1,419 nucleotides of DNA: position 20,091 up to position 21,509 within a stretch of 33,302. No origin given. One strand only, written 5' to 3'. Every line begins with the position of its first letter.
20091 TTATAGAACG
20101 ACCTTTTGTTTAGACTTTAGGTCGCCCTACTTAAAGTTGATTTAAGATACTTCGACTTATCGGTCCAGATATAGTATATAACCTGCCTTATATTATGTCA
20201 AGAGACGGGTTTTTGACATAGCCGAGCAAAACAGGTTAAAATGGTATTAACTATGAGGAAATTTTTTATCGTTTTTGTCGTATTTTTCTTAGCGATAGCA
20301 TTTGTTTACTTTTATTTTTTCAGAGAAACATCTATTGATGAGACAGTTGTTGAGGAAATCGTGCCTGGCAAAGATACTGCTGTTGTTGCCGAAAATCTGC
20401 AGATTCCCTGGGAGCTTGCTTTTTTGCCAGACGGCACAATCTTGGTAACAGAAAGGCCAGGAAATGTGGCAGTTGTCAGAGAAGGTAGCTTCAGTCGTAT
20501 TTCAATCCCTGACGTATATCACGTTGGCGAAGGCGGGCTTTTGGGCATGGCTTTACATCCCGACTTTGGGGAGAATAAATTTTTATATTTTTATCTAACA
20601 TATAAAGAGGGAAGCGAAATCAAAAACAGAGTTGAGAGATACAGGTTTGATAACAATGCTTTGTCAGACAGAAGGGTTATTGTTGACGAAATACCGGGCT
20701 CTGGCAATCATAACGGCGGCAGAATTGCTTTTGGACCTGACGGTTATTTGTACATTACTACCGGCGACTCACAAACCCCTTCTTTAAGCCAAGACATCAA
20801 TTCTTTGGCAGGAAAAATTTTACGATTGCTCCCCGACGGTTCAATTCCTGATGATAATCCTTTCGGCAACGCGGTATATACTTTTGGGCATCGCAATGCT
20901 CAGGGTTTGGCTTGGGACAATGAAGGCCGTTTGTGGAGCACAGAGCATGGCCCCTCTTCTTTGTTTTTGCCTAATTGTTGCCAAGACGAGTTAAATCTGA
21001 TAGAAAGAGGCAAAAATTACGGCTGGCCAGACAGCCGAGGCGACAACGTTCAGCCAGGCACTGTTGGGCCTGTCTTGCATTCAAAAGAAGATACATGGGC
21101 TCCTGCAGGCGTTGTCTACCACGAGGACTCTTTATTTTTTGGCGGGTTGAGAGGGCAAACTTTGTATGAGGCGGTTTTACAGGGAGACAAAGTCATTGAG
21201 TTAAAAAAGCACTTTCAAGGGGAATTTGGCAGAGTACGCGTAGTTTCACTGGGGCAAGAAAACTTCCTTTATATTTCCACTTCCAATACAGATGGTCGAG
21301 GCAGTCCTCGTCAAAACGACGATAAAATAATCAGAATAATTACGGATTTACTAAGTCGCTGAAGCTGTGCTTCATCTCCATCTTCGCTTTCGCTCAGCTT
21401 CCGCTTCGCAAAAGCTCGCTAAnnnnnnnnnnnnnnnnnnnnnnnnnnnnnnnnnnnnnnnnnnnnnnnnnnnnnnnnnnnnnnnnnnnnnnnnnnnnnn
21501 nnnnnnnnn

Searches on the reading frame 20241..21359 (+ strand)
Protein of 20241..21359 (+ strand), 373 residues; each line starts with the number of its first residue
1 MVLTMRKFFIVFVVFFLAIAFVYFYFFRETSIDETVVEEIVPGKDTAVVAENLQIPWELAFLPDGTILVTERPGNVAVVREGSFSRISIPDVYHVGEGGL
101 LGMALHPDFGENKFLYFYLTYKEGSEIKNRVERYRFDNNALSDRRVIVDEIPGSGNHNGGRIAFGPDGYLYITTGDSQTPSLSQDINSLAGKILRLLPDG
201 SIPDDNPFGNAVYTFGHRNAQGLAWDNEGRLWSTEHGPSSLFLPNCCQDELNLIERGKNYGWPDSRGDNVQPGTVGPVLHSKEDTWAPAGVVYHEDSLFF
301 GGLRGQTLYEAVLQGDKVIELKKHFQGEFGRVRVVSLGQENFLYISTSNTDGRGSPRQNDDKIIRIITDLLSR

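Call 50: search_protein_families(library=pfam, proteins=[window:20241-21359:+])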
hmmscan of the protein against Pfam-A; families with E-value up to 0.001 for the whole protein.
window:20241-21359:+ (373 aa): 1 family
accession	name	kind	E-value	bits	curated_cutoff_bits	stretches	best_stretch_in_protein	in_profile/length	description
PF07995.17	GSDH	-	2.3e-82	277.4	25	1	53-353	1-329/332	Glucose / Sorbosone dehydrogenase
